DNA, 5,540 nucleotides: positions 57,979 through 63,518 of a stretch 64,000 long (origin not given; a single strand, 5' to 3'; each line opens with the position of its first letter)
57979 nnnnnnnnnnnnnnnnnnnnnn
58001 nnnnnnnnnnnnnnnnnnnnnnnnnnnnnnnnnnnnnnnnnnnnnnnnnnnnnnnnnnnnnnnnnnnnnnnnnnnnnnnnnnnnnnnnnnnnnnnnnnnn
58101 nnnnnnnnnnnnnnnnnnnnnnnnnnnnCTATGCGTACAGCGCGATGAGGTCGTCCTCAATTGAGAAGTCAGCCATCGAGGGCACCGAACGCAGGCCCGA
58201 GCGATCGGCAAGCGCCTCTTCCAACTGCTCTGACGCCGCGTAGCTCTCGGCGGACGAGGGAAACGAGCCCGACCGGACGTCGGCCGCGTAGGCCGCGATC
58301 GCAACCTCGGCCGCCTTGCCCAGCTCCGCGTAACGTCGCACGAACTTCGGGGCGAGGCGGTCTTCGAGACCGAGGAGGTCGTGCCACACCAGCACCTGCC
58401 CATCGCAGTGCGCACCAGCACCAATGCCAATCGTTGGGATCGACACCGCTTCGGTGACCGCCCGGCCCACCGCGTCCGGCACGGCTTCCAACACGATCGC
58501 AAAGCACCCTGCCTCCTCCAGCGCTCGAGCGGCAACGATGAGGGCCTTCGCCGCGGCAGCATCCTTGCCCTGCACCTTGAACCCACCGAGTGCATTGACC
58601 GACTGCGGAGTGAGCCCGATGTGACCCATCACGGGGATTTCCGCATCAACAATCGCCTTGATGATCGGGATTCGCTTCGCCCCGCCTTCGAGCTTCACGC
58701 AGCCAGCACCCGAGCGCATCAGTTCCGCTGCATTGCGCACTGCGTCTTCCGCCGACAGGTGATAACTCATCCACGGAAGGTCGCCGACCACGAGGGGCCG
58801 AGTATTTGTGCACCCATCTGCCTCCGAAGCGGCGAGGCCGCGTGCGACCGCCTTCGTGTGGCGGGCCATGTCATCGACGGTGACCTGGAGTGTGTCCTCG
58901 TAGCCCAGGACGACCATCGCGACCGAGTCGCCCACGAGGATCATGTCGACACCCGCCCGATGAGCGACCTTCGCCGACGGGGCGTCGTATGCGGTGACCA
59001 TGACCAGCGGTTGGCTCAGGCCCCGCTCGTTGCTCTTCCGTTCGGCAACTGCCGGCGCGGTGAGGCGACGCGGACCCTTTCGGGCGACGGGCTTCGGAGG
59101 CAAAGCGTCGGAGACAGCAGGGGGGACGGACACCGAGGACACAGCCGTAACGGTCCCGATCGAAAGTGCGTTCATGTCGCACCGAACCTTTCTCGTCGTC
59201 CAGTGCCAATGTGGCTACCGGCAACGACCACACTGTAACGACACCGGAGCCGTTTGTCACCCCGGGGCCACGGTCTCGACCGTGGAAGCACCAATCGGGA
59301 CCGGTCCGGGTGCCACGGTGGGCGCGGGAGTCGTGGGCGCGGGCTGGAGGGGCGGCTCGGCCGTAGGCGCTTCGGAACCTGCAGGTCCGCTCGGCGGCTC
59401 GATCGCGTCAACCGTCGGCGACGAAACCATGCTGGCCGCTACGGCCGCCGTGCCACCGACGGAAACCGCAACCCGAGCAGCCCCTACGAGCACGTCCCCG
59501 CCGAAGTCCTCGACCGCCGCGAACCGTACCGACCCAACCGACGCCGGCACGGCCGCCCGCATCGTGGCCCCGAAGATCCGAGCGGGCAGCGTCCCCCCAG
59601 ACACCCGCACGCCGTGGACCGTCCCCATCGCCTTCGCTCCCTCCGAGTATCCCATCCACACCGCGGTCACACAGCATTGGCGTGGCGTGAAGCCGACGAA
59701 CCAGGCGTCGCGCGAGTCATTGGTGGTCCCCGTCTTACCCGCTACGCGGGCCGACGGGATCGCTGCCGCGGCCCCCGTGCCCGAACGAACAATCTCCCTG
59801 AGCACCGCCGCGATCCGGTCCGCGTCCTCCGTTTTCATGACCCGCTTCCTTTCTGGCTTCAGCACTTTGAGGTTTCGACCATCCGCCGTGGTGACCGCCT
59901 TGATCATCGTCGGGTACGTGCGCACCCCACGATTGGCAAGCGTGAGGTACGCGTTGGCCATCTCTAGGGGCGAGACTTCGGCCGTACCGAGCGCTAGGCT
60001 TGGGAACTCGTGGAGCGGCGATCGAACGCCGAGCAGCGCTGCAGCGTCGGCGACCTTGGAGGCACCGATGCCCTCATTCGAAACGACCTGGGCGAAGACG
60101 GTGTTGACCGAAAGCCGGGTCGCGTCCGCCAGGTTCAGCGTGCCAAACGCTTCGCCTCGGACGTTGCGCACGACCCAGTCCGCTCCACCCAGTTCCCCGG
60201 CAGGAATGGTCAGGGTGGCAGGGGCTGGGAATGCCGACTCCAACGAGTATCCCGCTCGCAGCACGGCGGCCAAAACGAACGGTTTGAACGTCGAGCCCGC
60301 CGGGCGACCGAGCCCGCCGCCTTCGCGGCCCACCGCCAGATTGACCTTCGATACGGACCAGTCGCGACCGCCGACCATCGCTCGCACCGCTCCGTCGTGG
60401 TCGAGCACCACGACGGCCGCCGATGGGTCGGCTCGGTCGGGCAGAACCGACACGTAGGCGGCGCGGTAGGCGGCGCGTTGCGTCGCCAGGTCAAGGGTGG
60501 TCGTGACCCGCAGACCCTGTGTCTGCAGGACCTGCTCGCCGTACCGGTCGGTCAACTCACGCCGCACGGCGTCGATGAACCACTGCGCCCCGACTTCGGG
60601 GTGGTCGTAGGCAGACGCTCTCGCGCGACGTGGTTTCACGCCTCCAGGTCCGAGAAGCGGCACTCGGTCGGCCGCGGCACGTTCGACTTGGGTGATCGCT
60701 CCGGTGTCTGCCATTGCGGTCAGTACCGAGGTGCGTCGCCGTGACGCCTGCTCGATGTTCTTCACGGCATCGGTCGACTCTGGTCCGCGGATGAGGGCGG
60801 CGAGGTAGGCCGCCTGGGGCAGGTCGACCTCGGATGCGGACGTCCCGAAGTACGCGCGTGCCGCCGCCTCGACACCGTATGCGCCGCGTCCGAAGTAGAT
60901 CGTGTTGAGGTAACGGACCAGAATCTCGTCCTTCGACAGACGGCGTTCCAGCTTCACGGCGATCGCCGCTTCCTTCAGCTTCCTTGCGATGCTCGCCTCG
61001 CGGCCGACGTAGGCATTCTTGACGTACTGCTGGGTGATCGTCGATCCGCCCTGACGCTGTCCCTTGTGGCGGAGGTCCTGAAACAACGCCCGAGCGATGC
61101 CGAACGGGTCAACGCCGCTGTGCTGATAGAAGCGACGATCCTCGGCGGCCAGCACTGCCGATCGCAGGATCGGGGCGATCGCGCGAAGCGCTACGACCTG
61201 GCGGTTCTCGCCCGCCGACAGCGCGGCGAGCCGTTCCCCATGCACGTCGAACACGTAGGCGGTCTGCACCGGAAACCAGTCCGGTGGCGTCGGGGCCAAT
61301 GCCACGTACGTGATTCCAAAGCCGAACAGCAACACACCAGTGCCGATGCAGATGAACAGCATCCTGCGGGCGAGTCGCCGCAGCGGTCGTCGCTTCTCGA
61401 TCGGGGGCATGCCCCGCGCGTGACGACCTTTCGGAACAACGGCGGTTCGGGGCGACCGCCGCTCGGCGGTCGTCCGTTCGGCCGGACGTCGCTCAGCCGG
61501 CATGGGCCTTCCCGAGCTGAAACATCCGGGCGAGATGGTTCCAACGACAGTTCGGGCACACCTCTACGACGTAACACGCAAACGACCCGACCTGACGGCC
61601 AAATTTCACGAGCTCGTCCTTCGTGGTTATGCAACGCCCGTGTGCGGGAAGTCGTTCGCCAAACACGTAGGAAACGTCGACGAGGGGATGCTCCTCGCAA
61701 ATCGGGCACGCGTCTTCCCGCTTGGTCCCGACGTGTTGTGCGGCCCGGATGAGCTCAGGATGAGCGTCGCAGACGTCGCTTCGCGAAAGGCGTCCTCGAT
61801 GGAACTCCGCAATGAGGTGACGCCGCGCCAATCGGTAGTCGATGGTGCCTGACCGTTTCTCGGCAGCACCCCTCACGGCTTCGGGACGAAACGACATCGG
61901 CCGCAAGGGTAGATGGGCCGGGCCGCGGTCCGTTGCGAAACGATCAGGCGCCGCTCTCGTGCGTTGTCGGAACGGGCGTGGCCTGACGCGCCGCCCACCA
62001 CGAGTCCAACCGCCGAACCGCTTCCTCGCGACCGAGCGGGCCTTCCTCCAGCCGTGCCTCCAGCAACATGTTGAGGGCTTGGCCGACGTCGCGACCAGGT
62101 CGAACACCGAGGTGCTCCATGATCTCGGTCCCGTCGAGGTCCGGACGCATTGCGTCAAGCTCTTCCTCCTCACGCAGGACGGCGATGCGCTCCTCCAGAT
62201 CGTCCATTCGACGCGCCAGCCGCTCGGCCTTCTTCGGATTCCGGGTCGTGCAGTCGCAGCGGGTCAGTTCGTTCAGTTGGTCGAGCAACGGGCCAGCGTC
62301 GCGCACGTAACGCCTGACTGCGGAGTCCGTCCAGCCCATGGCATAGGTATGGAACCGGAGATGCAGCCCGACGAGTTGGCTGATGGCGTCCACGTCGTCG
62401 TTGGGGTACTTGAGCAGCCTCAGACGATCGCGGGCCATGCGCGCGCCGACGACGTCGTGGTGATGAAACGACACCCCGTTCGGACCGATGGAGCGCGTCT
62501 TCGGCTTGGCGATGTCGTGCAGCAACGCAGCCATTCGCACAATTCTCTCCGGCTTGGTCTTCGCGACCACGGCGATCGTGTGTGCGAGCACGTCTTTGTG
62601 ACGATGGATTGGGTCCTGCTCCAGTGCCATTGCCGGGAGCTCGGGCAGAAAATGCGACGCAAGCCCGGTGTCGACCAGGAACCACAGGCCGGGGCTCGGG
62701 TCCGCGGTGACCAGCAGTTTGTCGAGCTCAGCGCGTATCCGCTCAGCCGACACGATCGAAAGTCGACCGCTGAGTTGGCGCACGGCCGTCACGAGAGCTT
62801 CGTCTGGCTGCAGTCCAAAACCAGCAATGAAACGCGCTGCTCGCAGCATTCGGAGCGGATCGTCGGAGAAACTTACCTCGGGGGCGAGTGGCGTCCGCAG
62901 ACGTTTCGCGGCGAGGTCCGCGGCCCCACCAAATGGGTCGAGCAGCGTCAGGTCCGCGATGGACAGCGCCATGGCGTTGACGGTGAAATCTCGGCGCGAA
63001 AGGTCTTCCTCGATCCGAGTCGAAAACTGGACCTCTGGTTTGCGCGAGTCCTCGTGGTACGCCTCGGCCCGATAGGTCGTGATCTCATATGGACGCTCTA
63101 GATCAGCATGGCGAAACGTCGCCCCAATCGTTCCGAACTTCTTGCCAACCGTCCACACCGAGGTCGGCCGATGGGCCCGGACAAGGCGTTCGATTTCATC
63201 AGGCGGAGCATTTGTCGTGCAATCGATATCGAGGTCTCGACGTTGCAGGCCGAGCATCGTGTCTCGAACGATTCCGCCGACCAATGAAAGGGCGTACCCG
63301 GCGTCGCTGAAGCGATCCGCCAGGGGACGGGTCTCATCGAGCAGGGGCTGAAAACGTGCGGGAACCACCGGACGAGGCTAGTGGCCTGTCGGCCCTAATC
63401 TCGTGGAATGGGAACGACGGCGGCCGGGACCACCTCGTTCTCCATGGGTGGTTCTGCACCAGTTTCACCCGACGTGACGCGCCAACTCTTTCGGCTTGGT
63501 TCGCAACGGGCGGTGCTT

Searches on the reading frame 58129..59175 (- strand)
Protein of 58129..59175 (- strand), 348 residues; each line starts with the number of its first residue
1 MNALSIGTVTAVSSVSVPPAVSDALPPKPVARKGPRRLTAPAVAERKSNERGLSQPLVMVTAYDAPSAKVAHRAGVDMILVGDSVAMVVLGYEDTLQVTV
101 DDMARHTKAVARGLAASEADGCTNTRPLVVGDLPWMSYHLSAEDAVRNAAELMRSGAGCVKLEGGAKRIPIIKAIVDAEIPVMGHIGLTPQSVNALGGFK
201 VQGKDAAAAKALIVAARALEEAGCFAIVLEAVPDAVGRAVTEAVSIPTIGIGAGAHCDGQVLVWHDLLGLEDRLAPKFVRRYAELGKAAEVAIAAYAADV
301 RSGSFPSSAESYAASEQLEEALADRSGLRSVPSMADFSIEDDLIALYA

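Call 37: search_protein_families(library=pfam, proteins=[window:58129-59175:-], max_evalue=0.00001)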
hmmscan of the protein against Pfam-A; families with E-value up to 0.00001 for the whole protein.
window:58129-59175:- (348 aa): 2 families
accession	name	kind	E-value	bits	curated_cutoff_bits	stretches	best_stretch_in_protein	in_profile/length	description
PF02548.21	Pantoate_transf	-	3.7e-107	358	28.7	1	54-307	14-258/259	Ketopantoate hydroxymethyltransferase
PF13714.12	PEP_mutase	-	5.1e-07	30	31.5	1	54-165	8-107/240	Phosphoenolpyruvate phosphomutase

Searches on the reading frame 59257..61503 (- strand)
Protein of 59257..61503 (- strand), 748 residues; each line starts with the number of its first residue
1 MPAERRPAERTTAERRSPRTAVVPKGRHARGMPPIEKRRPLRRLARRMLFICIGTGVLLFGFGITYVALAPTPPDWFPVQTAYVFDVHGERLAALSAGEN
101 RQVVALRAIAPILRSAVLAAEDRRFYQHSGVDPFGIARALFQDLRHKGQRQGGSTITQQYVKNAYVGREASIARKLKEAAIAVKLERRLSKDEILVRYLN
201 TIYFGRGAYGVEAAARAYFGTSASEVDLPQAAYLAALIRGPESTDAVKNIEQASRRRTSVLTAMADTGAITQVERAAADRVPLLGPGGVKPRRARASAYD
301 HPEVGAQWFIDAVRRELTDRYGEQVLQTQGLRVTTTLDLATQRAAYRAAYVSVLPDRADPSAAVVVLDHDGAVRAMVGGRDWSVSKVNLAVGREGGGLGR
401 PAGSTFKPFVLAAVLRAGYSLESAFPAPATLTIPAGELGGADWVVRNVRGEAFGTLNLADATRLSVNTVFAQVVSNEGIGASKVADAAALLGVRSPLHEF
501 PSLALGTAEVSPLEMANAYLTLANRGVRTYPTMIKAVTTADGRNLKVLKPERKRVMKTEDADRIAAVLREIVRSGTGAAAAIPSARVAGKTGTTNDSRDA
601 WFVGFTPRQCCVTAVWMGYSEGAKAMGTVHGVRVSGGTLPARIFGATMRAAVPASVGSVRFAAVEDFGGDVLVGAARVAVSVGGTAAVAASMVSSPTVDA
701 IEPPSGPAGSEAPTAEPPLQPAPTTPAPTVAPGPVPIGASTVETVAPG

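Call 37: search_protein_families(library=pfam, proteins=[window:59257-61503:-], max_evalue=0.00001)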
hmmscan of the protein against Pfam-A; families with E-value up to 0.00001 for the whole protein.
window:59257-61503:- (748 aa): 2 families
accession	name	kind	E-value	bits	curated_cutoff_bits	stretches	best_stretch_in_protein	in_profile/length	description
PF00912.28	Transgly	-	1.6e-63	213.8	27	1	89-264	2-177/178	Transglycosylase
PF00905.27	Transpeptidase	-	1.4e-24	87.3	22.1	1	364-623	3-282/299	Penicillin binding protein transpeptidase domain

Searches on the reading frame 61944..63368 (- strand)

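Call 37: search_protein_families(library=pfam, proteins=[window:61944-63368:-], max_evalue=0.00001)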
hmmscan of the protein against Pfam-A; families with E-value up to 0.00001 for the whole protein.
window:61944-63368:- (474 aa): 3 families
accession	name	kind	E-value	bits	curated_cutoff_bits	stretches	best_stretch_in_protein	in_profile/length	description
PF01743.26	PolyA_pol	-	3.5e-33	115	23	1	29-158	3-126/126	Poly A polymerase head domain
PF12627.12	PolyA_pol_RNAbd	-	5.4e-14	52.1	22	1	185-246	1-63/64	Probable RNA and SrmB- binding site of polymerase A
PF01966.28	HD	-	9.6e-12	45.7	22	1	265-372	15-93/116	HD domain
